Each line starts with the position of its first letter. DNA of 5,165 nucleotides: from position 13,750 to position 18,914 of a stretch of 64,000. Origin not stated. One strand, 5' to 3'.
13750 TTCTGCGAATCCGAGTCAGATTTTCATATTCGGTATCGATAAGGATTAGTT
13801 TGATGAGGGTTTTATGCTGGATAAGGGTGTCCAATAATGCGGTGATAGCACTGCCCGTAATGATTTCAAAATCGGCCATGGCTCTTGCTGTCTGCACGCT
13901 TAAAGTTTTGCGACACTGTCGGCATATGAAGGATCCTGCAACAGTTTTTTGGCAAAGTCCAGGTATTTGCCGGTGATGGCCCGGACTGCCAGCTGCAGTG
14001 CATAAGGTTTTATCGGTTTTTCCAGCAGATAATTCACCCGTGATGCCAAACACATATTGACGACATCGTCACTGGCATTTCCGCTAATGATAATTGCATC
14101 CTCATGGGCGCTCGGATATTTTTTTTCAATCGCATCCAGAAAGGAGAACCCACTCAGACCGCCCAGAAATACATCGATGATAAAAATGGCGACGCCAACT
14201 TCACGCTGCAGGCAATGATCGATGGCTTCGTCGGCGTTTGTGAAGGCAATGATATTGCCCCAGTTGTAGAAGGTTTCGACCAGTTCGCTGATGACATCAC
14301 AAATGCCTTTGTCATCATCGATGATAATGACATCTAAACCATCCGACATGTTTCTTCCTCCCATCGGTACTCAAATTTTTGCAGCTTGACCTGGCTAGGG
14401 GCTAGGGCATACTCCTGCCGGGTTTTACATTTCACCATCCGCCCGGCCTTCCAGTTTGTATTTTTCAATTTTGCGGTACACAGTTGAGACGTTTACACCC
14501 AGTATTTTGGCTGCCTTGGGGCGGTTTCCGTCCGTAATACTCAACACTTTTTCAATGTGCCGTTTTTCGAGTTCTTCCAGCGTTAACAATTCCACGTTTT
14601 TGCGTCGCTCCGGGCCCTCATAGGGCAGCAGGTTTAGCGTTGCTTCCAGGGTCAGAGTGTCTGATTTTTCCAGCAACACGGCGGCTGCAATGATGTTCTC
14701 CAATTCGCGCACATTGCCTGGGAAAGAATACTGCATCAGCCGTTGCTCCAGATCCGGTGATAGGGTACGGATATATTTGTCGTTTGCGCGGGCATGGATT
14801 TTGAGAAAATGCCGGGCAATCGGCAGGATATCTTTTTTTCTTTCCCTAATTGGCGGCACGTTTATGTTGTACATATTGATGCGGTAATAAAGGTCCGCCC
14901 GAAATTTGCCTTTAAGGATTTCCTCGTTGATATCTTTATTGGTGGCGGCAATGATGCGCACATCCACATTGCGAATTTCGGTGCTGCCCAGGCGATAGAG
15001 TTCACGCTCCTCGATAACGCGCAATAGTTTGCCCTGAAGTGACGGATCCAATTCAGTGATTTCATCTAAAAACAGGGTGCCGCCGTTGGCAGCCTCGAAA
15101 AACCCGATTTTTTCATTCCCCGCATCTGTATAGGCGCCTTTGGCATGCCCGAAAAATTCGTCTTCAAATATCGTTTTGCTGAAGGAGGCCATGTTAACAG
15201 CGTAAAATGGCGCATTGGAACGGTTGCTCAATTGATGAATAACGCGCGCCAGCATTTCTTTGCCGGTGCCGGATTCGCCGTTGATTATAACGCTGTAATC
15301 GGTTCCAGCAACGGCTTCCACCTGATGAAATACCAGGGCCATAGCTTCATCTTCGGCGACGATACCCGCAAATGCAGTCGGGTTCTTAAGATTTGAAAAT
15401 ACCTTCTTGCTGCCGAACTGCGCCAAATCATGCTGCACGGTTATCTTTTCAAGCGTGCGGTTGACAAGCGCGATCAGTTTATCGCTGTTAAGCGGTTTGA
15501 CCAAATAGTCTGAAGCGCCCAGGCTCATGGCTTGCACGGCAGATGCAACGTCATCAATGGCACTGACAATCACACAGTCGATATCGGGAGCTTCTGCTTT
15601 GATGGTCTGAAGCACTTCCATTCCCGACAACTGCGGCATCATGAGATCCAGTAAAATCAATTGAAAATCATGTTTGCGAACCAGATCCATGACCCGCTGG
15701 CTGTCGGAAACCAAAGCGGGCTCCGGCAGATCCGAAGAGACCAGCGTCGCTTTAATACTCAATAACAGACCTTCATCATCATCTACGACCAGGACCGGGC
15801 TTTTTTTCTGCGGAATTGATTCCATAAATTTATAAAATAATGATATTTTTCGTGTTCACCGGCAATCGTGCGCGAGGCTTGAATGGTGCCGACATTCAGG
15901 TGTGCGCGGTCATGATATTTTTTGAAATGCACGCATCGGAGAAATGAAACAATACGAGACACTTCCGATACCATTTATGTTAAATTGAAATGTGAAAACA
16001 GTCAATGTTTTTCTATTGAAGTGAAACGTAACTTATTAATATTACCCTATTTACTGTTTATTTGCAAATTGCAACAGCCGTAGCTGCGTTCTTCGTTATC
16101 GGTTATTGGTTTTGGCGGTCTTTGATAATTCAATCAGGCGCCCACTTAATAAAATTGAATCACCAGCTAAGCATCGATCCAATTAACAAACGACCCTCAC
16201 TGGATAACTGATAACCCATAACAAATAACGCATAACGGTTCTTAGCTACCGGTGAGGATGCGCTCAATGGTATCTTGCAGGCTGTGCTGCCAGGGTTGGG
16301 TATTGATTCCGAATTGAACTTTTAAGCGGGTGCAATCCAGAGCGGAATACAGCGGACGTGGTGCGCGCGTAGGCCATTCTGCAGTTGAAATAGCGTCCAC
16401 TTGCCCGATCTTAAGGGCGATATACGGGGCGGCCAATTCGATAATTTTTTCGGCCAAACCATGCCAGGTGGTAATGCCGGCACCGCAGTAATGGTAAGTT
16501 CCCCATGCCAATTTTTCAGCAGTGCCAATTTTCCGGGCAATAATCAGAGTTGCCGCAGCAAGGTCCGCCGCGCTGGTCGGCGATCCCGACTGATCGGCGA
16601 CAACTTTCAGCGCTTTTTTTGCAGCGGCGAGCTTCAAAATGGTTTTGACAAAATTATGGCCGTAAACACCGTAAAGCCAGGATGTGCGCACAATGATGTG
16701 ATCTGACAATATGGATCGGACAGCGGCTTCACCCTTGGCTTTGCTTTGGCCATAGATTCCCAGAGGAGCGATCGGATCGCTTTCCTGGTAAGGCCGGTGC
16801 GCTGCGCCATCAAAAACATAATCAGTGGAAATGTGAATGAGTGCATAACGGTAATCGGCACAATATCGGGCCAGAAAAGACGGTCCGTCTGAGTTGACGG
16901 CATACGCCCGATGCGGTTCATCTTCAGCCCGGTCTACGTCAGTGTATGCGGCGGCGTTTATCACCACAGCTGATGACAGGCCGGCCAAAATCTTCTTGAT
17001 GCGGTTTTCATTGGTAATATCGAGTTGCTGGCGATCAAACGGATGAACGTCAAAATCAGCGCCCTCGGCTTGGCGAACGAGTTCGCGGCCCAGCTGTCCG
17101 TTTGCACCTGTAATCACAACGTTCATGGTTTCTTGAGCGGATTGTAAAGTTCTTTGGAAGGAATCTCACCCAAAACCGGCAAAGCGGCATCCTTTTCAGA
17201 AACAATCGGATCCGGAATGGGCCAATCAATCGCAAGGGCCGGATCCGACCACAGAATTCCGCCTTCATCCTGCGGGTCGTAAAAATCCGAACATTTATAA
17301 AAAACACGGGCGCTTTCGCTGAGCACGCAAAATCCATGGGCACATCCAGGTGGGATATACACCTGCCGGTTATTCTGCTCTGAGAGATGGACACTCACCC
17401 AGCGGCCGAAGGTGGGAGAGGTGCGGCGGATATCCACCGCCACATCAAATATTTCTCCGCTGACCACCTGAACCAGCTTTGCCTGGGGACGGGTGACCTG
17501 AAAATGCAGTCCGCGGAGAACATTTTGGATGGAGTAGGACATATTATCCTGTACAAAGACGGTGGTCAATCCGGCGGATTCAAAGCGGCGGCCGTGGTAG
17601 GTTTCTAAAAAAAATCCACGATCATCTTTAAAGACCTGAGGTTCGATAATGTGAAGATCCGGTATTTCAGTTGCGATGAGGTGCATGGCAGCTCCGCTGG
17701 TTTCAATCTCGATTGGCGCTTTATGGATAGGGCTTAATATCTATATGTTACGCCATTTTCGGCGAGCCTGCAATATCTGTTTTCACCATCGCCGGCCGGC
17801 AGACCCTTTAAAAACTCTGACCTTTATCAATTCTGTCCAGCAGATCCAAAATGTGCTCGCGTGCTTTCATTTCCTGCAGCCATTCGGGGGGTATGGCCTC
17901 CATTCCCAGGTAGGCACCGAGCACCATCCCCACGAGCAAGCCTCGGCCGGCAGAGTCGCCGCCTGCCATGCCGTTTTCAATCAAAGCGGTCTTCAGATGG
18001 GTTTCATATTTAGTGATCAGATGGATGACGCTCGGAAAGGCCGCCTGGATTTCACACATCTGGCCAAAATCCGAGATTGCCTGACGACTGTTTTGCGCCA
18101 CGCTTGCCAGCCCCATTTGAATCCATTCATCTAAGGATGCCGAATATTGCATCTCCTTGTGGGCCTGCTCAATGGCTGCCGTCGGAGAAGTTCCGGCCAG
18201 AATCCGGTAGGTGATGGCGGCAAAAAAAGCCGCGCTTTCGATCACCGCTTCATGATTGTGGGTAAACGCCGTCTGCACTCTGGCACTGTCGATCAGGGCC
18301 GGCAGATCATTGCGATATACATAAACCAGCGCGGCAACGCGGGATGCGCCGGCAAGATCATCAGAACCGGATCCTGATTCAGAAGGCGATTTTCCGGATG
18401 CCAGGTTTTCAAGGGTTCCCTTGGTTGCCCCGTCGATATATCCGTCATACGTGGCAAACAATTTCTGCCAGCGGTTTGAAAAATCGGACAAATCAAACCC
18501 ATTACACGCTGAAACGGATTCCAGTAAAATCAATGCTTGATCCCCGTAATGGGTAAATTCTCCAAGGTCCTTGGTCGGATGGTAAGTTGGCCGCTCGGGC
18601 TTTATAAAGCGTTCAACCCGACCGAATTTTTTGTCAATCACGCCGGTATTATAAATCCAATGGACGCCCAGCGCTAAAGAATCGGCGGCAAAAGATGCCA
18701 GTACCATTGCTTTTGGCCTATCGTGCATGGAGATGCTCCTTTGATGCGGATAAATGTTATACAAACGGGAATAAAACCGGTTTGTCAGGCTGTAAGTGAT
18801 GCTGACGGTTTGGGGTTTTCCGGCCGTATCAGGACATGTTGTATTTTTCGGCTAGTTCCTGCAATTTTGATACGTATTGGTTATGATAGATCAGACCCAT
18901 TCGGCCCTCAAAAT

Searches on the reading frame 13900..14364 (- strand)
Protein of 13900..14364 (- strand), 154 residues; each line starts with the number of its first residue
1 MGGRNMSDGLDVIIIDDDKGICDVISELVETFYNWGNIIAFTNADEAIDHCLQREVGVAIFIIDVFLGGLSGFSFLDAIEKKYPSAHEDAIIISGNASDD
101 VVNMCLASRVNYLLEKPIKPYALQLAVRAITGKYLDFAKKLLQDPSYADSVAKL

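Call 19: search_protein_families(library=pfam, proteins=[window:13900-14364:-])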
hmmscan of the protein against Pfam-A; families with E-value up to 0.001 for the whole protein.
window:13900-14364:- (154 aa): 1 family
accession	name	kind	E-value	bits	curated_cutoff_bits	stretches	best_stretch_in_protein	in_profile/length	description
PF00072.30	Response_reg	-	1.6e-12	48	30.2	1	12-127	1-110/111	Response regulator receiver domain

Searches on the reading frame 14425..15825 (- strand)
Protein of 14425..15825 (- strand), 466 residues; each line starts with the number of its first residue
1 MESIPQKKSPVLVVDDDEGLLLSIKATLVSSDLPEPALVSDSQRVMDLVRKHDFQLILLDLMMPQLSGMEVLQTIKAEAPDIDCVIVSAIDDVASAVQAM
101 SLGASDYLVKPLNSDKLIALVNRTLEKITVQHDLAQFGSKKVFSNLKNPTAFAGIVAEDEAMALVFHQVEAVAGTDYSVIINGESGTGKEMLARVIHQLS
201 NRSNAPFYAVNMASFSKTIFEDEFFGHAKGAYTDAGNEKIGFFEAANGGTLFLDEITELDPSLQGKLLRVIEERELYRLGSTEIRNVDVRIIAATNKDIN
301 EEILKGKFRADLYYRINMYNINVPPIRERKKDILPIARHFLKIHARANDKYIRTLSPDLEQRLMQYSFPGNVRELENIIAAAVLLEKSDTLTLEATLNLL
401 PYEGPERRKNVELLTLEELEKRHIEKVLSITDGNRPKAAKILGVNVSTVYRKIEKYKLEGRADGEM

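Call 10: search_protein_families(library=pfam, proteins=[window:14425-15825:-])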
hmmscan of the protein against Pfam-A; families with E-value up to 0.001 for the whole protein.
window:14425-15825:- (466 aa): 9 families
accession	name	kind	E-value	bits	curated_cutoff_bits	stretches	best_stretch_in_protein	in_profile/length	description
PF00158.32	Sigma54_activat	-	5.4e-65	218.6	20.2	1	155-321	1-167/168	Sigma-54 interaction domain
PF00072.30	Response_reg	-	6.1e-25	88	30.2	1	11-121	1-110/111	Response regulator receiver domain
PF25601.1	AAA_lid_14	-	2.1e-20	72.7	27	1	327-395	1-69/87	AAA+ ATPase lid domain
PF14532.12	Sigma54_activ_2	-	3.5e-18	66.6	25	1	160-325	5-137/138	Sigma-54 interaction domain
PF02954.25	HTH_8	-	1.2e-13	51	22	1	415-456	1-42/42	Bacterial regulatory protein, Fis family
PF07728.20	AAA_5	-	4.1e-12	46.7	22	1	179-297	2-123/139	AAA domain (dynein-related subfamily)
PF07724.20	AAA_2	-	1.5e-06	28.8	27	1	178-363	5-163/166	AAA domain (Cdc48 subfamily)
PF00004.35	AAA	-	1.1e-05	26.4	21.2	1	180-308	2-123/131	ATPase family associated with various cellular activities (AAA)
PF01078.27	Mg_chelatase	-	8e-05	22.6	20.3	0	171-295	18-156/207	Magnesium chelatase, subunit ChlI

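Call 20: search_protein_families(library=ncbifam, proteins=[window:14425-15825:-])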
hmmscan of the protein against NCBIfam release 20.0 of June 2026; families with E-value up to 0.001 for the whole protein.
window:14425-15825:- (466 aa): 112 families (the best 25 are shown)
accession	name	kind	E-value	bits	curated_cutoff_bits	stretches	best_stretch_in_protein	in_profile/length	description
TIGR01818.1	ntrC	equivalog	3.9e-109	365.5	558.6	1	11-393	1-374/463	nitrogen regulation protein NR(I)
TIGR02915.1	PEP_resp_reg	equivalog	5e-109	365.1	502.6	1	11-458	1-444/445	PEP-CTERM-box response regulator transcription factor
NF041946.1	LuxO_transreg_Vib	equivalog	5.7e-108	361.6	800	2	37-394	24-374/463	quorum-sensing sigma-54 dependent transcriptional regulator LuxO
NF008469.0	PRK11361.1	equivalog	1.2e-98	330.8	714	1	10-459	6-457/461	acetoacetate metabolism transcriptional regulator AtoC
NF007689.0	PRK10365.1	equivalog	5e-96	322.2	760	1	8-453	5-439/441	sigma-54-dependent response regulator transcription factor ZraR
NF041552.1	TF_PrdR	equivalog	2.2e-92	310.2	795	1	80-457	196-577/577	sigma-54 dependent transcriptional regulator PrdR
NF008176.1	PRK10923.1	equivalog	1.5e-91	307.3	620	1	8-381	3-366/469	nitrogen regulation protein NR(I)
NF049963.1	RespRegFlgRCampy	domain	3.8e-90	302.8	750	1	52-458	43-429/429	fla regulon two-component system response regulator FlgR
NF050807.1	TransRegFlbDCaul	equivalog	5.1e-90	302.5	750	1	155-460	120-442/454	sigma-54-dependent transcriptional regulator FlbD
NF011695.0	PRK15115.1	equivalog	1.5e-89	300.8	763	1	6-459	4-439/445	two-component system response regulator GlrR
TIGR01817.1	nifA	equivalog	2.1e-88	297.4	528.85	1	136-392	179-434/534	nif-specific transcriptional activator NifA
NF003451.0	PRK05022.1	equivalog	2.1e-85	287.4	476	1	119-457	153-509/512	nitric oxide reductase transcriptional regulator NorR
NF038308.1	RNA_repair_RtcR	equivalog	2.2e-82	277.6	650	1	92-396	122-432/530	RNA repair transcriptional activator RtcR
NF051870.1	NAssimRespRegNtrX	equivalog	3e-82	276.9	600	1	10-454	3-448/452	nitrogen assimilation response regulator NtrX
NF041906.1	V4R_TF_MobR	exception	2.2e-74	250.9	999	1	113-455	190-543/544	phenol degradation transcriptional regulator MobR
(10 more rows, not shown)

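Call 42: find_homologous_proteins(query=window:14425-15825:-, max_evalue=1e-100)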
Query window:14425-15825:- (466 aa): 1260 proteins with E <= 1e-100 among 8000 candidates; the best 120 are listed.
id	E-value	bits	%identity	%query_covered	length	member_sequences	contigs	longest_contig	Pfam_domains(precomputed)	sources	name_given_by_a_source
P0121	1.1e-282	955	95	100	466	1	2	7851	PF00158.33,PF07724.21,PF25601.2,PF02954.26,PF00004.36,PF14532.13,PF07728.21,PF00072.31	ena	-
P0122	3.9e-280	947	94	100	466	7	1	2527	PF00158.33,PF07724.21,PF25601.2,PF02954.26,PF00004.36,PF14532.13,PF07728.21,PF00072.31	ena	-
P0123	5.7e-278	940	93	100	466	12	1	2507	PF00158.33,PF07724.21,PF25601.2,PF02954.26,PF00004.36,PF14532.13,PF07728.21,PF00072.31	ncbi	-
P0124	5.8e-278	940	94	100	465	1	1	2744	PF00158.33,PF07724.21,PF25601.2,PF02954.26,PF00004.36,PF14532.13,PF07728.21,PF00072.31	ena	-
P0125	4.4e-276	934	93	100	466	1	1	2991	PF00158.33,PF07724.21,PF25601.2,PF02954.26,PF00004.36,PF14532.13,PF07728.21,PF00072.31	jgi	jgi:DNA-binding NtrC family response regulator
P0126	6.1e-276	933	92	100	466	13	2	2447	PF00158.33,PF07724.21,PF25601.2,PF02954.26,PF00004.36,PF14532.13,PF07728.21,PF00072.31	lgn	-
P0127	1.2e-273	926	92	100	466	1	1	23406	PF00158.33,PF07724.21,PF25601.2,PF02954.26,PF00004.36,PF14532.13,PF07728.21,PF00072.31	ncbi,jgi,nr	ncbi:MAG: sigma-54-dependent Fis family transcriptional regulator [Deltaproteobacteria bacterium]|jg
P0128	5.0e-273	923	91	100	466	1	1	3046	PF00158.33,PF07724.21,PF25601.2,PF02954.26,PF14532.13,PF07728.21,PF00072.31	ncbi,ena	-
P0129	1.3e-272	922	92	100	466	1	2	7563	PF00158.33,PF07724.21,PF25601.2,PF02954.26,PF00004.36,PF14532.13,PF07728.21,PF00072.31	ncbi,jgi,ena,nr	ncbi:MAG: sigma-54-dependent Fis family transcriptional regulator [Deltaproteobacteria bacterium]|jg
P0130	1.8e-272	922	91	100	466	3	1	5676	PF00158.33,PF07724.21,PF25601.2,PF02954.26,PF00004.36,PF14532.13,PF07728.21,PF00072.31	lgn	-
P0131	4.3e-272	920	91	100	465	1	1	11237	PF00158.33,PF07724.21,PF25601.2,PF02954.26,PF00004.36,PF14532.13,PF07728.21,PF00072.31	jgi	jgi:DNA-binding NtrC family response regulator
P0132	5.8e-272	920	91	100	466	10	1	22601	PF00158.33,PF07724.21,PF25601.2,PF02954.26,PF00004.36,PF14532.13,PF07728.21,PF00072.31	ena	-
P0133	2.1e-271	918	91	100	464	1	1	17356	PF00158.33,PF07724.21,PF25601.2,PF02954.26,PF00004.36,PF14532.13,PF07728.21,PF00072.31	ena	-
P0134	2.5e-271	918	91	100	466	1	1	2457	PF00158.33,PF07724.21,PF25601.2,PF02954.26,PF00004.36,PF14532.13,PF07728.21,PF00072.31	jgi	jgi:DNA-binding NtrC family response regulator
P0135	4.2e-271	917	91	100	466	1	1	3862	PF00158.33,PF25601.2,PF02954.26,PF00004.36,PF14532.13,PF07728.21,PF00072.31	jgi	jgi:DNA-binding NtrC family response regulator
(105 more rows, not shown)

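Call 43: find_encoding_contigs(protein=window:14425-15825:-, flank=1000, max_places=3)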
Protein window:14425-15825:- (466 aa): no gene with exactly this product is on record in the collection.

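Call 81: search_solved_structures(query=window:14425-15825:-, max_evalue=1e-40)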
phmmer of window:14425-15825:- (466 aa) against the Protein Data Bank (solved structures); distinct sequences matched with E-value up to 1e-40: 35.
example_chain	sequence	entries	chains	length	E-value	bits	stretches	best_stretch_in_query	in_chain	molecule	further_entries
4l4u_A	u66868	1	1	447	1.9e-91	310.4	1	11-459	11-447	Transcriptional regulator (NtrC family)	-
1ny5_A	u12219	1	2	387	2.7e-85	290.1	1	42-387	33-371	transcriptional regulator (NtrC family)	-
5ep0_A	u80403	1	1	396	3.5e-75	256.8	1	11-395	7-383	Putative repressor protein luxO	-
3dzd_A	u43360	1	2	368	4.8e-71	243.1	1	11-388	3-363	Transcriptional regulator (NtrC family)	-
1ojl_A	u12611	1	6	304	4e-70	240.1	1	156-453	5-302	TRANSCRIPTIONAL REGULATORY PROTEIN ZRAR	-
1ny6_A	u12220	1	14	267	8.4e-69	235.7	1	157-387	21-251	transcriptional regulator (NtrC family)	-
4ly6_A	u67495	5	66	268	8.5e-69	235.7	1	157-387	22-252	Transcriptional regulator (NtrC family)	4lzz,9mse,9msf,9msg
3m0e_A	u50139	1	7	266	5.6e-68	233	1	157-387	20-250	Transcriptional regulator (NtrC family)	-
9qq6_C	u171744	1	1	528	5.5e-63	216.6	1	155-454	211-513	Nif-specific regulatory protein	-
5m7n_A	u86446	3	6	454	3.7e-60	207.3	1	10-454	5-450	Nitrogen assimilation regulatory protein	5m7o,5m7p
4qhs_A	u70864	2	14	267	1.3e-58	202.2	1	155-391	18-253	Flagellar regulatory protein C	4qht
6iy8_A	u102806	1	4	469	5.1e-58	200.2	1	157-395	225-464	Positive regulator CapR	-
5ep1_A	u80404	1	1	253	6.6e-58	199.9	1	154-395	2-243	Putative repressor protein luxO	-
5ep2_A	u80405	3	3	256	6.7e-58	199.8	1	155-395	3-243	Putative repressor protein luxO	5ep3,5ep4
6lua_A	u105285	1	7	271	9.1e-58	199.4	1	155-391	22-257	Flagellar regulatory protein C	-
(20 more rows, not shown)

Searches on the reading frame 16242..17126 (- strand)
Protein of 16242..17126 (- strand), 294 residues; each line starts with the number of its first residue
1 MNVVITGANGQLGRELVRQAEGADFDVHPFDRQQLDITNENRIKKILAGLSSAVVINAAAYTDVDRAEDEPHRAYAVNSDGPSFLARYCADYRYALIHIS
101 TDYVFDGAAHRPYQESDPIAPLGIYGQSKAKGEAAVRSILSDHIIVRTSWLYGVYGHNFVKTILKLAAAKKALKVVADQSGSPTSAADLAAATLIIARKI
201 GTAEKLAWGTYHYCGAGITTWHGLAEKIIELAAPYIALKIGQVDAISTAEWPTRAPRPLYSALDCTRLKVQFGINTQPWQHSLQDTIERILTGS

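Call 19: search_protein_families(library=pfam, proteins=[window:16242-17126:-])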
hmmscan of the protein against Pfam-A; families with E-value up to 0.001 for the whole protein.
window:16242-17126:- (294 aa): 6 families
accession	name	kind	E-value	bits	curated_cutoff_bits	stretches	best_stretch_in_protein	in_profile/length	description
PF04321.23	RmlD_sub_bind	-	1.5e-103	346.3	27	1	1-290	1-285/287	RmlD substrate binding domain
PF01370.27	Epimerase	-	5e-24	85.5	20.9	1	3-199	1-227/240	NAD dependent epimerase/dehydratase family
PF16363.11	GDP_Man_Dehyd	-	1e-12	48.6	27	1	34-142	58-170/332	GDP-mannose 4,6 dehydratase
PF02719.21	Polysacc_synt_2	-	4.6e-08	33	20.2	1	36-103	62-130/293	Polysaccharide biosynthesis protein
PF01073.25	3Beta_HSD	-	4.5e-06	26.3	22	1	33-214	50-248/280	3-beta hydroxysteroid dehydrogenase/isomerase family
PF07993.18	NAD_binding_4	-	0.00014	21.5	20.1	0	53-149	90-205/258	Male sterility protein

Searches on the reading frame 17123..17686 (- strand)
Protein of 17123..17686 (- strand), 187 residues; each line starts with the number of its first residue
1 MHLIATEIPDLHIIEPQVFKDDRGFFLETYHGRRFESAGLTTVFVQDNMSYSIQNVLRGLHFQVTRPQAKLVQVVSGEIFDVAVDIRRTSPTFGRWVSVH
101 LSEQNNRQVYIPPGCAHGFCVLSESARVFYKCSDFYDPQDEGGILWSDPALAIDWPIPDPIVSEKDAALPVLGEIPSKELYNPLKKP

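Call 19: search_protein_families(library=pfam, proteins=[window:17123-17686:-])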
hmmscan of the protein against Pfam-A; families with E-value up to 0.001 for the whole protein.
window:17123-17686:- (187 aa): 1 family
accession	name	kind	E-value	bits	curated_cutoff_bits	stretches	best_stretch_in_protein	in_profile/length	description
PF00908.23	dTDP_sugar_isom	-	1.1e-72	243.6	27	1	6-172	2-166/168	dTDP-4-dehydrorhamnose 3,5-epimerase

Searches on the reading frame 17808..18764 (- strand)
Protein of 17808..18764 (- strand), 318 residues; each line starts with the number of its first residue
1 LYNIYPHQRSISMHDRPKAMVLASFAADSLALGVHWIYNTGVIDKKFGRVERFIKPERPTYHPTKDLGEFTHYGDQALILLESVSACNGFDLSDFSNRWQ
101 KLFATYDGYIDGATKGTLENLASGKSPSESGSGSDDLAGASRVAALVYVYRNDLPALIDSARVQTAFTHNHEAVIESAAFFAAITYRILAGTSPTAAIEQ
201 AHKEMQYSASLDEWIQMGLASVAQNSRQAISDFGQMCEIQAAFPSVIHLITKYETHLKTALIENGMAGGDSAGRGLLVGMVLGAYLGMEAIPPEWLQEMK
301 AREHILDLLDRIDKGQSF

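Call 19: search_protein_families(library=pfam, proteins=[window:17808-18764:-])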
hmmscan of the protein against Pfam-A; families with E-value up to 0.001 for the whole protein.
window:17808-18764:- (318 aa): 1 family
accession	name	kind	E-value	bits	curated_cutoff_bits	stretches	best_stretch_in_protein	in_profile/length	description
PF03747.19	ADP_ribosyl_GH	-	2.1e-52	179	26.2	1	20-294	2-287/287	ADP-ribosylglycohydrolase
